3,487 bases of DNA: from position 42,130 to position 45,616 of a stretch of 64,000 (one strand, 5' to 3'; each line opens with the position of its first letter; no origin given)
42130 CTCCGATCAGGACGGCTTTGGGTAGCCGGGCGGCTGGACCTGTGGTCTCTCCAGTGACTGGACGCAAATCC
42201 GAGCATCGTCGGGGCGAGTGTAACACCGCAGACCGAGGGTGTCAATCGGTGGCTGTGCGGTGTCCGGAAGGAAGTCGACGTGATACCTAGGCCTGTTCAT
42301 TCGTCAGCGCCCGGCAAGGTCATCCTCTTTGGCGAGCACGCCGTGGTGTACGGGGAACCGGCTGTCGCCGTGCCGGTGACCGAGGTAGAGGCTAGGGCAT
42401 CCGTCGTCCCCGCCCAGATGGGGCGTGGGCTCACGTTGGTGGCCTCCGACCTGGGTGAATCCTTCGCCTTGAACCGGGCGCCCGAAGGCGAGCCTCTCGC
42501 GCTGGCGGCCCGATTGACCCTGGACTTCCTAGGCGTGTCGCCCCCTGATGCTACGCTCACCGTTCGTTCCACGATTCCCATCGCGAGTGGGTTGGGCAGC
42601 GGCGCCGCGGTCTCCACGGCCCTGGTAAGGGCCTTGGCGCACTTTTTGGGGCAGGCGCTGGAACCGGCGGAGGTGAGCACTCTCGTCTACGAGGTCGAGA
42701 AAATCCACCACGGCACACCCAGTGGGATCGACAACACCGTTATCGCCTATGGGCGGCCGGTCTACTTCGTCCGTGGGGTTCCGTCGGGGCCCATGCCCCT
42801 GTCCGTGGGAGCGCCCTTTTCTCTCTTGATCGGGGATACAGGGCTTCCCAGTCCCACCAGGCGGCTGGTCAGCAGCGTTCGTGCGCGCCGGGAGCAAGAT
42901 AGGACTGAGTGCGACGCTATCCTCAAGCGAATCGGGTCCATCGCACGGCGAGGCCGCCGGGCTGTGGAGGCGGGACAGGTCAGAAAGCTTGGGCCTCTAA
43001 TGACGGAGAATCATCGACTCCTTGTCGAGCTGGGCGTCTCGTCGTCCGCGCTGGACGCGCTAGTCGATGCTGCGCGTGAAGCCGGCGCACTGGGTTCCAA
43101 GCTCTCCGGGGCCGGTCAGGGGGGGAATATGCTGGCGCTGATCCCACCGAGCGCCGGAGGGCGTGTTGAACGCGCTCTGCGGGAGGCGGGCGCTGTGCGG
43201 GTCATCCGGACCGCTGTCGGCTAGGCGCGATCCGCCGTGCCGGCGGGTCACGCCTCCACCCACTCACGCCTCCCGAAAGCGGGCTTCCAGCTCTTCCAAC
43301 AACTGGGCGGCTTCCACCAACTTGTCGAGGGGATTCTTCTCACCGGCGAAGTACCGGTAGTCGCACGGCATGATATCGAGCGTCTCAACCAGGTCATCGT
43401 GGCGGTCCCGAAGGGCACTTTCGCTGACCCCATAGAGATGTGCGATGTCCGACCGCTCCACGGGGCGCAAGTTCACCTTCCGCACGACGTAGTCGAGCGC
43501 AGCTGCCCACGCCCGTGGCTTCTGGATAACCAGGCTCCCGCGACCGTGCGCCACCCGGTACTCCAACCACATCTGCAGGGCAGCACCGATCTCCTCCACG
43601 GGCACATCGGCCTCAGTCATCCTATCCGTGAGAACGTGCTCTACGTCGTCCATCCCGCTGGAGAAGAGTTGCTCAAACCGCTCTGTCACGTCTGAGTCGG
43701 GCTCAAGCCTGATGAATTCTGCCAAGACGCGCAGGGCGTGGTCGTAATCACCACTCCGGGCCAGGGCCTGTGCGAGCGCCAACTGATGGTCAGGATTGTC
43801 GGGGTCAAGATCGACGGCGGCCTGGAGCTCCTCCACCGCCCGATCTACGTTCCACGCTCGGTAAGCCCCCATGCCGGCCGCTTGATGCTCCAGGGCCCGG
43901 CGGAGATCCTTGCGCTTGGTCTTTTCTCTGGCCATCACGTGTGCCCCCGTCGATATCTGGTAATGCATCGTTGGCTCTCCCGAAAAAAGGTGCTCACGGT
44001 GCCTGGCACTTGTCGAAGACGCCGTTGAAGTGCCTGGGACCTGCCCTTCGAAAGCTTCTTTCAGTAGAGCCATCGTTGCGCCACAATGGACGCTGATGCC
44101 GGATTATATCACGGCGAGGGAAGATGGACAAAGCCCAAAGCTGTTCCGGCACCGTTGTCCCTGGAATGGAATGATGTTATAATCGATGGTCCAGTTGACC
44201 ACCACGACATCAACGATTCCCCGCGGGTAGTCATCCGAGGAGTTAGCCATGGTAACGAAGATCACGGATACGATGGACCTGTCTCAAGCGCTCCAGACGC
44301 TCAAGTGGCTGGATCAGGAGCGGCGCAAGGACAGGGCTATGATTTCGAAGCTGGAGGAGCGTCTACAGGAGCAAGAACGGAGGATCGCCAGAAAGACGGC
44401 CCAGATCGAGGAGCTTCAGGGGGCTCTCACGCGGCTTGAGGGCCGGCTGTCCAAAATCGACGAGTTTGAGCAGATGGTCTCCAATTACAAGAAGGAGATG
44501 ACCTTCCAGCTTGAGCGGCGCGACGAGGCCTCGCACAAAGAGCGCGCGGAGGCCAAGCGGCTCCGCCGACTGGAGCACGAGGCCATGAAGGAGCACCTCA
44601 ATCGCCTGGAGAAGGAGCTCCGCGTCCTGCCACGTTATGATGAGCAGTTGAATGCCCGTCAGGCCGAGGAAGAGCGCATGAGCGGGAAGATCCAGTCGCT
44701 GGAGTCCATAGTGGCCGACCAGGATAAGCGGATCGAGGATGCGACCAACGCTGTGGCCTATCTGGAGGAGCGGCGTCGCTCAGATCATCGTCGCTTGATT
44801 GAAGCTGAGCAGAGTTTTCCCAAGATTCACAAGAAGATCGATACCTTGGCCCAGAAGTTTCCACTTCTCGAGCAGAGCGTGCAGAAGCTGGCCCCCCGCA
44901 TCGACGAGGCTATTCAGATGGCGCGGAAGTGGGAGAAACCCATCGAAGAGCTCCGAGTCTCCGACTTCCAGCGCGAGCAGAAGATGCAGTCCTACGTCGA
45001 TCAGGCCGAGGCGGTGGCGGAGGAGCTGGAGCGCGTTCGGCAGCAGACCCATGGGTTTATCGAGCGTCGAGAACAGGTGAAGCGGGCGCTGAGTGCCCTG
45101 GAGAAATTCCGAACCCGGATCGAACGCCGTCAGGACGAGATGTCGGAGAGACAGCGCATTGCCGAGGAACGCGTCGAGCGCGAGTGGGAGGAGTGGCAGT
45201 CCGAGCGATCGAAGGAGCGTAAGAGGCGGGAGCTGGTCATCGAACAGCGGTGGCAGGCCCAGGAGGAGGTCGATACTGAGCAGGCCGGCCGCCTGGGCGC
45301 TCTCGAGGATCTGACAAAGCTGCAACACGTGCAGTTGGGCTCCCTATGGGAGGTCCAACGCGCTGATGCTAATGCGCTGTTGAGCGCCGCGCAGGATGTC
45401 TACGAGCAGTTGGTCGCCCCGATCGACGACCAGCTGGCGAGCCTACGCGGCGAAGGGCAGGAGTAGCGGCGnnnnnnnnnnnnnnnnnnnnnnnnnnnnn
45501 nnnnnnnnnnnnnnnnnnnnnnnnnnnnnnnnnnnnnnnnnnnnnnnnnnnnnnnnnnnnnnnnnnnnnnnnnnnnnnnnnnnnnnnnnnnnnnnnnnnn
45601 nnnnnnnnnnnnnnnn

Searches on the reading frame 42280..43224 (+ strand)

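Call 18: search_protein_families(library=pfam, proteins=[window:42280-43224:+], max_evalue=0.001)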
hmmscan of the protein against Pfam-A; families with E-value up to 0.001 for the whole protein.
window:42280-43224:+ (314 aa): 2 families
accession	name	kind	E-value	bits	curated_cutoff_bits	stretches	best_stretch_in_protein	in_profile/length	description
PF00288.32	GHMP_kinases_N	-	6.7e-17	61.9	22.3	1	79-157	9-85/87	GHMP kinases N terminal domain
PF08544.19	GHMP_kinases_C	-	4.4e-14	53.1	21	1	227-304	3-83/85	GHMP kinases C terminal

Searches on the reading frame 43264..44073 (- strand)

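Call 18: search_protein_families(library=pfam, proteins=[window:43264-44073:-], max_evalue=0.001)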
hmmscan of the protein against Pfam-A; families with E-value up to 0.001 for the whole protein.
window:43264-44073:- (269 aa): 10 families
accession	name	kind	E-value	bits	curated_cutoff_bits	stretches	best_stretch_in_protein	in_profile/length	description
PF07719.23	TPR_2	-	6.9e-08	32.5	27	0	99-126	6-33/34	Tetratricopeptide repeat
PF14559.12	TPR_19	-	1.4e-07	32.1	25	1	76-127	7-59/68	Tetratricopeptide repeat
PF13428.12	TPR_14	-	4.7e-07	30.3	23.5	1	96-128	3-35/44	Tetratricopeptide repeat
PF14561.12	TPR_20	-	9.6e-07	29.5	25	1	79-126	7-54/90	Tetratricopeptide repeat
PF13432.12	TPR_16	-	1.1e-06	29.4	32.7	1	66-127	3-64/65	Tetratricopeptide repeat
PF13414.12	TPR_11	-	1.2e-06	28.5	26.8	1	77-108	11-42/42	TPR repeat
PF23914.1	TPR_CcmH_CycH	-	8.9e-05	22.8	42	1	75-126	65-119/158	Cytochrome c-type biogenesis protein H TPR domain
PF13646.12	HEAT_2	-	0.00038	21.1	27.7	0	69-133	25-83/88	HEAT repeats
PF13371.12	TPR_9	-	0.00058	20.3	35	1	75-135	10-70/73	Tetratricopeptide repeat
PF13181.12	TPR_8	-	0.00062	20.2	25.7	0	99-126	6-33/34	Tetratricopeptide repeat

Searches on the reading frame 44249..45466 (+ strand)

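Call 18: search_protein_families(library=pfam, proteins=[window:44249-45466:+], max_evalue=0.001)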
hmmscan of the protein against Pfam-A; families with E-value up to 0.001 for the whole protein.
window:44249-45466:+ (405 aa): 1 family
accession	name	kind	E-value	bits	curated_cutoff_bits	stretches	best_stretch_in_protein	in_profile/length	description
PF08650.15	DASH_Dad4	-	0.00054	20.4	29.8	0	48-93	22-67/71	DASH complex subunit Dad4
